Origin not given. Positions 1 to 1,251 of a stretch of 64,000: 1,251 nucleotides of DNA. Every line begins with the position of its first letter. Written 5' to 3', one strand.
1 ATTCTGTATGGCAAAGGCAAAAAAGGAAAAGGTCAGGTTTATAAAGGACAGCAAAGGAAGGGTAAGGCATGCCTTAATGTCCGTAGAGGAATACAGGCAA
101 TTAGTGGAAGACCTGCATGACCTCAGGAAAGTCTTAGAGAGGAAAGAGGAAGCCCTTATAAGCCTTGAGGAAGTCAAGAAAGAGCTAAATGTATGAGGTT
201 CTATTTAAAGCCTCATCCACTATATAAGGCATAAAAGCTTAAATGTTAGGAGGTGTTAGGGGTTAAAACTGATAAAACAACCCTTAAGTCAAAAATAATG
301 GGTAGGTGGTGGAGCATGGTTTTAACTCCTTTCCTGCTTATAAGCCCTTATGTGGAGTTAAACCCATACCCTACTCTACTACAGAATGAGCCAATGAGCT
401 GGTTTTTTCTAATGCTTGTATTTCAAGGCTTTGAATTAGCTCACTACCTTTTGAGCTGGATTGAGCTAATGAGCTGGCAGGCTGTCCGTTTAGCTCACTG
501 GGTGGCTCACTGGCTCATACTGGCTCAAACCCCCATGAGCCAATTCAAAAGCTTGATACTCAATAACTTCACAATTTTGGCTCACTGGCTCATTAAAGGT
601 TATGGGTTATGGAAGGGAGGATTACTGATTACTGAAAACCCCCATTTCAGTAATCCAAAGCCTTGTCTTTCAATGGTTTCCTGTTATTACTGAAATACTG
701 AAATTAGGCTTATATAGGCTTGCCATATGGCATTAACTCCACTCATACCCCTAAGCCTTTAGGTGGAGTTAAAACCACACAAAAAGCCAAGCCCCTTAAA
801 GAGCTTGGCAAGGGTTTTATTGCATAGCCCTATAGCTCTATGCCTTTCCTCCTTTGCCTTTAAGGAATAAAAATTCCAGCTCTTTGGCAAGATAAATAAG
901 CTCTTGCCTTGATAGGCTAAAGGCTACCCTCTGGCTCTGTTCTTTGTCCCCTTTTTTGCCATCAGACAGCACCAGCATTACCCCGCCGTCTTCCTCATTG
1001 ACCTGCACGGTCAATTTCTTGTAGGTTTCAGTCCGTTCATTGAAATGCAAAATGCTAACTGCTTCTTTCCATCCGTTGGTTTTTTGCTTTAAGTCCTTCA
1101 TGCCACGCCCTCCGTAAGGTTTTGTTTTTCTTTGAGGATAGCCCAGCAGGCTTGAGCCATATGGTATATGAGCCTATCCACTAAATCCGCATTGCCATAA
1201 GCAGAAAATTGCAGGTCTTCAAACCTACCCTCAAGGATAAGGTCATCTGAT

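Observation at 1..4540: Integrase-bearing element E1 inserted into a tRNA-Val(CAC) gene, of no family I recognise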

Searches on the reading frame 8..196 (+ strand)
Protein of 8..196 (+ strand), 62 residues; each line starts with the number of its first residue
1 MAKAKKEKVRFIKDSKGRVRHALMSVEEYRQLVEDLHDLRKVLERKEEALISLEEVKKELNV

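Call 4: search_protein_families(library=pfam, proteins=[window:8-196:+], max_evalue=0.1)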
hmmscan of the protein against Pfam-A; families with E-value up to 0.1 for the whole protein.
window:8-196:+ (62 aa): 5 families
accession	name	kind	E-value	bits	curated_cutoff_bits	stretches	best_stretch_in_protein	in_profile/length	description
PF02604.26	PhdYeFM_antitox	-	0.00062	19.9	29.8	1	3-57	19-72/74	Antitoxin Phd_YefM, type II toxin-antitoxin system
PF18506.7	RelB-like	-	0.0012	19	27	1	9-60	4-58/62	RelB Antitoxin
PF05622.17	HOOK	-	0.013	14.8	35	1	5-50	103-148/514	HOOK protein coiled-coil region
PF20162.4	Etd1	-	0.035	15.1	27.5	1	11-41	43-73/98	Septation protein etd1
PF20663.3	COG4_N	-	0.095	13.2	27.3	1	6-46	36-76/107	Conserved oligomeric Golgi complex subunit 4, N-terminal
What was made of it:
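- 8..196 (+): 62-aa Phd/YefM-RelB-like small protein. It is the last gene of a DUF4258-DUF2283-62aa operon whose first two genes lie left of the window. Weak Pfam matches: PhdYeFM_antitox E = 6e-4 and RelB-like E = 1e-3, both below the gathering score (call 4).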

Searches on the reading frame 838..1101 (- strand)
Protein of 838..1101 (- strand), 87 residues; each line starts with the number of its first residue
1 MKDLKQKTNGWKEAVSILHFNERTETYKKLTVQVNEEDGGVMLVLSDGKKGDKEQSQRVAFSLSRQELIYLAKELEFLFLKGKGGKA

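Call 4: search_protein_families(library=pfam, proteins=[window:838-1101:-], max_evalue=0.1)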
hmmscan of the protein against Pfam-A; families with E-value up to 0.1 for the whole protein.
window:838-1101:- (87 aa): 0 families

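Call 13: find_encoding_contigs(protein=window:838-1101:-, flank=10000, max_places=8)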
Protein window:838-1101:- (87 aa): no gene with exactly this product is on record in the collection.

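Call 16: search_protein_families(library=phrogs, proteins=[window:838-1101:-], max_evalue=0.01)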
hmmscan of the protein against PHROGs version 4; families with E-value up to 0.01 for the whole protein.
window:838-1101:- (87 aa): 0 families

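Call 54: search_protein_families(library=ncbifam, proteins=[window:838-1101:-], max_evalue=0.05)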
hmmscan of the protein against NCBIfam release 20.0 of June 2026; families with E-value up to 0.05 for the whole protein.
window:838-1101:- (87 aa): 0 families

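Call 85: search_protein_families(library=padloc, proteins=[window:838-1101:-], max_evalue=0.01)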
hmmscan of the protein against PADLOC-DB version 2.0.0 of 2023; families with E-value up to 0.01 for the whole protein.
window:838-1101:- (87 aa): 0 families

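Call 90: search_solved_structures(query=A4, max_evalue=5)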
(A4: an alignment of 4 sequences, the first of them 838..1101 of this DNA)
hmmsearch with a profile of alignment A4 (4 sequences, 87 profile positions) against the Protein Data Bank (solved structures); distinct sequences matched with E-value up to 5: 3.
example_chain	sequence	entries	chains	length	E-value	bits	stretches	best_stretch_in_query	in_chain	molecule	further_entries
9vtg_Lc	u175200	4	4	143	0.13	15.7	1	19-74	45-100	60S ribosomal protein L28-1-like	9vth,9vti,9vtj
7acy_A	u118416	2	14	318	0.42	14.1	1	8-63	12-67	S-layer protein | Precursor of the S-layer proteins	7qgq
3cvz_A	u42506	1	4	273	0.92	13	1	8-63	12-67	S-layer protein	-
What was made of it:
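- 838..1101 (-): p87, a family-conserved orphan protein of unknown function. No match in Pfam, PHROGs, NCBIfam, PADLOC or PDB sequences (calls 4, 16, 54, 85, 90).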
